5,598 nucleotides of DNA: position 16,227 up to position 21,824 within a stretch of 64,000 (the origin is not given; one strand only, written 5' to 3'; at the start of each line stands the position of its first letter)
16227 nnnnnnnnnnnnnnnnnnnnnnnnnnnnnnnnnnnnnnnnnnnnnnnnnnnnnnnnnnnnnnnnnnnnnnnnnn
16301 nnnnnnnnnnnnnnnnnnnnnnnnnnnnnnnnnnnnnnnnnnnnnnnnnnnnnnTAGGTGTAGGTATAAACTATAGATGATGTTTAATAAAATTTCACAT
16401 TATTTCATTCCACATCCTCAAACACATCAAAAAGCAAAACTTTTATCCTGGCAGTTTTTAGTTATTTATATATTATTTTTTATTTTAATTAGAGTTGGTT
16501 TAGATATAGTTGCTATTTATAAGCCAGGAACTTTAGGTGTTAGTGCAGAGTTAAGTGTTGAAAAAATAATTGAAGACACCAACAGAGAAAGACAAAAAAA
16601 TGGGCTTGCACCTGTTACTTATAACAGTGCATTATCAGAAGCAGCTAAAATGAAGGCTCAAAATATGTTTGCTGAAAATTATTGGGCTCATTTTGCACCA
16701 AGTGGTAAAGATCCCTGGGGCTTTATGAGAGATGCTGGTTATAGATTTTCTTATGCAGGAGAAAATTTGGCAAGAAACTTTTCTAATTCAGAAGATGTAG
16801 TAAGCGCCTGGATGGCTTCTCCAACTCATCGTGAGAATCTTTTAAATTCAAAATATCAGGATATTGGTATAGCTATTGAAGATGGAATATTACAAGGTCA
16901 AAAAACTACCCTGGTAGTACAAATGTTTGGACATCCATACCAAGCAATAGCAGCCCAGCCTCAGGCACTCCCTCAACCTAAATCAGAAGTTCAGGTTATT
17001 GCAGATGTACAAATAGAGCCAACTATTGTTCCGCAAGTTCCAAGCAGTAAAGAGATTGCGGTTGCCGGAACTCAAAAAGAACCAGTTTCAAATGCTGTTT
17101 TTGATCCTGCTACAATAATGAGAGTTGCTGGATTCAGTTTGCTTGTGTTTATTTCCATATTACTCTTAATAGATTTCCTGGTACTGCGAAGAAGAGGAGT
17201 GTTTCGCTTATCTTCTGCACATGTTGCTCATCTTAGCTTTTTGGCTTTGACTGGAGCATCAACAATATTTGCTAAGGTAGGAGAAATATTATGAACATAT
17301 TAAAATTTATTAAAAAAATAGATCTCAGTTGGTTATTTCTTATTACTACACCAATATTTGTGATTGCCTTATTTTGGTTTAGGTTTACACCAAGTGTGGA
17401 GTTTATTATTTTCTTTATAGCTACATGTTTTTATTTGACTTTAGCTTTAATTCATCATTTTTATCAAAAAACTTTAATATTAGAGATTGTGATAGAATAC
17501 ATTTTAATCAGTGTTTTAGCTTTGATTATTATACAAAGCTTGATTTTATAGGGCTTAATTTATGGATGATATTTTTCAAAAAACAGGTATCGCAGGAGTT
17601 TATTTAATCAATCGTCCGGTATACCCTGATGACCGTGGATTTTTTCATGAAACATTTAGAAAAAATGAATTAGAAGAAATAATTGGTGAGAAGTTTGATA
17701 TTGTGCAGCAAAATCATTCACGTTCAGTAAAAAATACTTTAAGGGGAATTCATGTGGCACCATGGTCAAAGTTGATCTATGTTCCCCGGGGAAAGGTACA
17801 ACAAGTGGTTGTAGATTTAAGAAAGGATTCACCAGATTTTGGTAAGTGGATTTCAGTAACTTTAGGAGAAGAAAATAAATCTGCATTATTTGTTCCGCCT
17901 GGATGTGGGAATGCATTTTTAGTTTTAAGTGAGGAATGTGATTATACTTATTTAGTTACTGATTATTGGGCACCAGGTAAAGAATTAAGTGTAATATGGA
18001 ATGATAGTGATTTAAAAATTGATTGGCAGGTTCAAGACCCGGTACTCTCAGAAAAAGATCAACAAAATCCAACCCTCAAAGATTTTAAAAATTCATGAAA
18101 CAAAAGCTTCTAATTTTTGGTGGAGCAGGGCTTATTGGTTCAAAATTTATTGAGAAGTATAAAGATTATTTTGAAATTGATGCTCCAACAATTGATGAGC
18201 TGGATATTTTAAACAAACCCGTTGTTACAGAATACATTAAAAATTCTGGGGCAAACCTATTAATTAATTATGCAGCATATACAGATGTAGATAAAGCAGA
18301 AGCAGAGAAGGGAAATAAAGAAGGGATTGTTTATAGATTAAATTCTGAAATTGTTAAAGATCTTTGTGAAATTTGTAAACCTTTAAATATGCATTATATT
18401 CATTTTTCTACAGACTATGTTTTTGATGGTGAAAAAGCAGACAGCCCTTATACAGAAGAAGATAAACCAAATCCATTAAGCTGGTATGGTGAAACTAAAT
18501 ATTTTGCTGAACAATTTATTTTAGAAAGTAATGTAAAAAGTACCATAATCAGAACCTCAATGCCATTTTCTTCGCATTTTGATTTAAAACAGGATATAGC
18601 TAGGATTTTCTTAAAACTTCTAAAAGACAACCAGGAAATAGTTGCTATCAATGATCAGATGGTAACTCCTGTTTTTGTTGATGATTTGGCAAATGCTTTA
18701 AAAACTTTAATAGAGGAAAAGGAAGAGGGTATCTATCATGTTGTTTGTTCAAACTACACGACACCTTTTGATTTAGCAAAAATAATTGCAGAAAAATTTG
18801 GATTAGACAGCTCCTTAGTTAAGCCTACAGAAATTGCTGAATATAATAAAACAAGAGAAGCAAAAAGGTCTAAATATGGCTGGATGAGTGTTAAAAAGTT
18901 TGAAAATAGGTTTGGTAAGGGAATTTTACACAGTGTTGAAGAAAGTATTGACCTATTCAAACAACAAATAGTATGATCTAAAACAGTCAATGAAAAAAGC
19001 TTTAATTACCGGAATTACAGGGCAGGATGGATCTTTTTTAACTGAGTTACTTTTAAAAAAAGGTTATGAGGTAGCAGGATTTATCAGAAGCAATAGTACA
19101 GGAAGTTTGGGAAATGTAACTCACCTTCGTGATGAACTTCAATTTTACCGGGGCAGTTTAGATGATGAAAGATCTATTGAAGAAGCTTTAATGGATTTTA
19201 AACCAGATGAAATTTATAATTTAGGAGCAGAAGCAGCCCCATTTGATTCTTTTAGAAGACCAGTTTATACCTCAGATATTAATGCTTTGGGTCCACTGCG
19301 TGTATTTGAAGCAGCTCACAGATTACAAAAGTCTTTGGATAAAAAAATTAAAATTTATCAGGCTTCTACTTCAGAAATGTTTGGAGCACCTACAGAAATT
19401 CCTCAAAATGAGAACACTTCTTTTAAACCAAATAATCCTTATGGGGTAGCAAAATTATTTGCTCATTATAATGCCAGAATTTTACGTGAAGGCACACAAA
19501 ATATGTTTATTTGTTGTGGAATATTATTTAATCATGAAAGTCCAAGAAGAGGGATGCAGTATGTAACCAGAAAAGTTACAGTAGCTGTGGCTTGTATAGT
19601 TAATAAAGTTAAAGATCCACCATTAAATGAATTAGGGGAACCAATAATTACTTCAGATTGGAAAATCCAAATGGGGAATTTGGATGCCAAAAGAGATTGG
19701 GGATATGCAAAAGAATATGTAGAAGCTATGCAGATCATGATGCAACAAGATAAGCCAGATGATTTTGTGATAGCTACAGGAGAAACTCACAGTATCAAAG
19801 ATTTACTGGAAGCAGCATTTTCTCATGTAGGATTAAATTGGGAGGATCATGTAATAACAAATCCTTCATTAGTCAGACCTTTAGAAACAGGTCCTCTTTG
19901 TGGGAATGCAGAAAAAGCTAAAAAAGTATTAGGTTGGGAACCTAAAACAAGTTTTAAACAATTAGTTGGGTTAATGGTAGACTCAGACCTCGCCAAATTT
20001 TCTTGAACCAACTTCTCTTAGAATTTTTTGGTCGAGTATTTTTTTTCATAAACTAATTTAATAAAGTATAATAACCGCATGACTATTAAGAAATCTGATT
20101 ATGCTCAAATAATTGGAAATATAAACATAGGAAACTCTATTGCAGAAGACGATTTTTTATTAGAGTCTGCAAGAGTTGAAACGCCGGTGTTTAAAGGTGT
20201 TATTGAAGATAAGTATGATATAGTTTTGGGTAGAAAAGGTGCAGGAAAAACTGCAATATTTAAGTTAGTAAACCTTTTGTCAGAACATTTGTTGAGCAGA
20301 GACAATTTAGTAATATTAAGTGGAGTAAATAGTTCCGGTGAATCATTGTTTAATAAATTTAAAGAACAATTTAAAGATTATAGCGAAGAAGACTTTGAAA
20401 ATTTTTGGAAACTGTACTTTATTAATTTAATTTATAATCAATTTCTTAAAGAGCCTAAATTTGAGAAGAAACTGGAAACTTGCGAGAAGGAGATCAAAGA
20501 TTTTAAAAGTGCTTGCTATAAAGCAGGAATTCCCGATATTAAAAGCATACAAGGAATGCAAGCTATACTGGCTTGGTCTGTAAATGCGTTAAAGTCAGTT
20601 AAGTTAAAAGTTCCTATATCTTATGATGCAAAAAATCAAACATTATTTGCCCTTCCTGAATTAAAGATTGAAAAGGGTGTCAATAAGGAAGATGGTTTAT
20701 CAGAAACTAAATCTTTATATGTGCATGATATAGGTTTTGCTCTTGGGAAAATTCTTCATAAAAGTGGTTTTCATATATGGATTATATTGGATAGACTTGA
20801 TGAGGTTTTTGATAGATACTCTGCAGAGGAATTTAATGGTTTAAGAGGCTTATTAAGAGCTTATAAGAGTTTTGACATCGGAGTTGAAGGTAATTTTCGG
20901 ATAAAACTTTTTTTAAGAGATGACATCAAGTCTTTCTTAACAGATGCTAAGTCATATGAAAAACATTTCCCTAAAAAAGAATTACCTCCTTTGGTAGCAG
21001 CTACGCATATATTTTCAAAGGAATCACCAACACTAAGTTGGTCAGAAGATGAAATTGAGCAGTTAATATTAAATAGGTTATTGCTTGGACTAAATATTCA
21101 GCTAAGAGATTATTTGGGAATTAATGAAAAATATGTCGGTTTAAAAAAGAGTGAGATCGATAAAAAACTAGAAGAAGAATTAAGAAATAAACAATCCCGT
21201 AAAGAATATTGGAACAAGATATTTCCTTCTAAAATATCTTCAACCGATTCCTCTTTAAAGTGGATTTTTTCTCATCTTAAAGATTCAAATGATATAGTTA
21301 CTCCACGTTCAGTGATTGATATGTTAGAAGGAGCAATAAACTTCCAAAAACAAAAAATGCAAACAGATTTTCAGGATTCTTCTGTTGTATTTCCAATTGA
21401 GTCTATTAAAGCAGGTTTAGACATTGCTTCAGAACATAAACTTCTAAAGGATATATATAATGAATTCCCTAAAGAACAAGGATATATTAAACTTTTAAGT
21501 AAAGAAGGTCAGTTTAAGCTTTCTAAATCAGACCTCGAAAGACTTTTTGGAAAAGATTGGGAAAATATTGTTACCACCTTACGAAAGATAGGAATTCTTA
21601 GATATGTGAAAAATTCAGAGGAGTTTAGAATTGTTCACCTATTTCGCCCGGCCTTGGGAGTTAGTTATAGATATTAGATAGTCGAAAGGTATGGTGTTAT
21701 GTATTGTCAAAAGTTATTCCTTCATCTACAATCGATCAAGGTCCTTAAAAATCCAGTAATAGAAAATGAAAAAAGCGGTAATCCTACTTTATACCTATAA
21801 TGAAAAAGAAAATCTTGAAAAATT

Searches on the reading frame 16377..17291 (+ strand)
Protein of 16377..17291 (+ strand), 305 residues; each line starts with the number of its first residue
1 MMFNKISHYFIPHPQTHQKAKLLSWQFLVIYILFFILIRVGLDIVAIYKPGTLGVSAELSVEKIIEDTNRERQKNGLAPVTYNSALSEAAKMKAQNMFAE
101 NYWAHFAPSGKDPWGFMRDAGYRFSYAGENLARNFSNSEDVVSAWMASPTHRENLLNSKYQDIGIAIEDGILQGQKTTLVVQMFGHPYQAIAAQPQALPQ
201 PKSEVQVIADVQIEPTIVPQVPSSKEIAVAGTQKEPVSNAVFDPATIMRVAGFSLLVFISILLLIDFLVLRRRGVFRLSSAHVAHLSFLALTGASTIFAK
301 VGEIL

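Call 7: search_protein_families(library=pfam, proteins=[window:16377-17291:+], max_evalue=0.01)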
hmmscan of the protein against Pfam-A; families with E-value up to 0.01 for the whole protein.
window:16377-17291:+ (305 aa): 1 family
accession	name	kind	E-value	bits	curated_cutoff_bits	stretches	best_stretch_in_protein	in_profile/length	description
PF00188.32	CAP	-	2.2e-20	74.1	21.1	1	67-169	3-104/117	Cysteine-rich secretory protein family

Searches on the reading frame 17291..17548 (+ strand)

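Call 50: search_protein_families(library=pfam, proteins=[window:17291-17548:+], max_evalue=10)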
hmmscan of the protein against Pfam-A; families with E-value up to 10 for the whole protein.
window:17291-17548:+ (86 aa): 1 family
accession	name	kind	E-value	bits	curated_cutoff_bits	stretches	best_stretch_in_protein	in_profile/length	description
PF18900.5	DUF5656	-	0.037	13.8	23.3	1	42-82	200-240/242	Protein of unknown function (DUF5656)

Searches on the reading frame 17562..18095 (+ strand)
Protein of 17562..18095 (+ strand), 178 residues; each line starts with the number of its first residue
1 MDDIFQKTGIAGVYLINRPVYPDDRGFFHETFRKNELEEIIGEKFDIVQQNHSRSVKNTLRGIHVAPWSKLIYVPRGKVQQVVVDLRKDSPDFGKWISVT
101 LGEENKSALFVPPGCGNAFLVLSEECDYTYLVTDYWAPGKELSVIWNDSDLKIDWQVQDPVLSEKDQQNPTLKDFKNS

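Call 7: search_protein_families(library=pfam, proteins=[window:17562-18095:+], max_evalue=0.01)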
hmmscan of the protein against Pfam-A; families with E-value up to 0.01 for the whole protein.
window:17562-18095:+ (178 aa): 1 family
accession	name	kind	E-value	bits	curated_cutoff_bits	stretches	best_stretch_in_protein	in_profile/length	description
PF00908.23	dTDP_sugar_isom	-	6.5e-57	192.3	27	1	7-174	1-168/168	dTDP-4-dehydrorhamnose 3,5-epimerase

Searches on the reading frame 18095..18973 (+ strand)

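Call 7: search_protein_families(library=pfam, proteins=[window:18095-18973:+], max_evalue=0.01)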
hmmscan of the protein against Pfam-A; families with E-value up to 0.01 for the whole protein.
window:18095-18973:+ (293 aa): 5 families
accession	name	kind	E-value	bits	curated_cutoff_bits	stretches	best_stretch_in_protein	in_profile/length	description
PF04321.23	RmlD_sub_bind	-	1.4e-62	211.9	27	1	4-276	2-270/287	RmlD substrate binding domain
PF01370.27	Epimerase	-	2e-17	63.9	20.9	1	6-212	2-231/240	NAD dependent epimerase/dehydratase family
PF16363.11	GDP_Man_Dehyd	-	2.9e-05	24.1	27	1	35-215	58-246/332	GDP-mannose 4,6 dehydratase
PF01073.25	3Beta_HSD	-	0.00015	21.3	22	1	31-147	47-162/280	3-beta hydroxysteroid dehydrogenase/isomerase family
PF07993.18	NAD_binding_4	-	0.0017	18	20.1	1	79-156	108-206/258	Male sterility protein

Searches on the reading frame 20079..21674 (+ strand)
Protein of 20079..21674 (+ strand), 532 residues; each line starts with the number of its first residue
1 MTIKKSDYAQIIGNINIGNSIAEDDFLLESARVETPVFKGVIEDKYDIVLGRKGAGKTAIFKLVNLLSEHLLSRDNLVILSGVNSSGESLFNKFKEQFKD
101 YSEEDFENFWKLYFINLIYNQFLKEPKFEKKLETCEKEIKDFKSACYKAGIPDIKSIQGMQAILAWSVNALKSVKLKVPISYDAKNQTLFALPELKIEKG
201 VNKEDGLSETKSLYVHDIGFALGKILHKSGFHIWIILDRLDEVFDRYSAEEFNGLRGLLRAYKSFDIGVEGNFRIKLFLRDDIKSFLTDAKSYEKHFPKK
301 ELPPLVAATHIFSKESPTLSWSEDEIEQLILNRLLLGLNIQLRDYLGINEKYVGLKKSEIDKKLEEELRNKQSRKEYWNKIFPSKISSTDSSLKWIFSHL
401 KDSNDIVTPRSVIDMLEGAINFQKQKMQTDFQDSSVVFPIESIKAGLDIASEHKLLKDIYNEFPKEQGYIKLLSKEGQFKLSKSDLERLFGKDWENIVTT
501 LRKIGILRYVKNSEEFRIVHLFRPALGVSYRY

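Call 5: search_protein_families(library=pfam, proteins=[window:20079-21674:+], max_evalue=0.01)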
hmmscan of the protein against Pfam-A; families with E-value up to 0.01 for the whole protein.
window:20079-21674:+ (532 aa): 0 families

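Call 17: search_protein_families(library=ncbifam, proteins=[window:20079-21674:+], max_evalue=1)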
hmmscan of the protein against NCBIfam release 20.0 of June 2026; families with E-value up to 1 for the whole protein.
window:20079-21674:+ (532 aa): 1 family
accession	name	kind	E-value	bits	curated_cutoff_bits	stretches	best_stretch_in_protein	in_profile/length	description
NF047389.1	ATPase_Sll1717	subfamily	3.8e-39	135.1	75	1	17-517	1-426/454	P-loop ATPase, Sll1717 family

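Call 18: search_protein_families(library=pfam, proteins=[window:20079-21674:+], max_evalue=10)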
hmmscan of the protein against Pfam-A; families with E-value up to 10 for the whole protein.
window:20079-21674:+ (532 aa): 0 families

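Call 88: search_protein_families(library=padloc, proteins=[window:20079-21674:+], max_evalue=0.01)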
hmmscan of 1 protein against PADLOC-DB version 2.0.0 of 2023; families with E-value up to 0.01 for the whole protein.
window:20079-21674:+ (532 aa): 1 family
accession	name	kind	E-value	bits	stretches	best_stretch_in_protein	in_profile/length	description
PDLC04561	PDC-M28C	-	9.3e-11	39.2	1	226-455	165-378/480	-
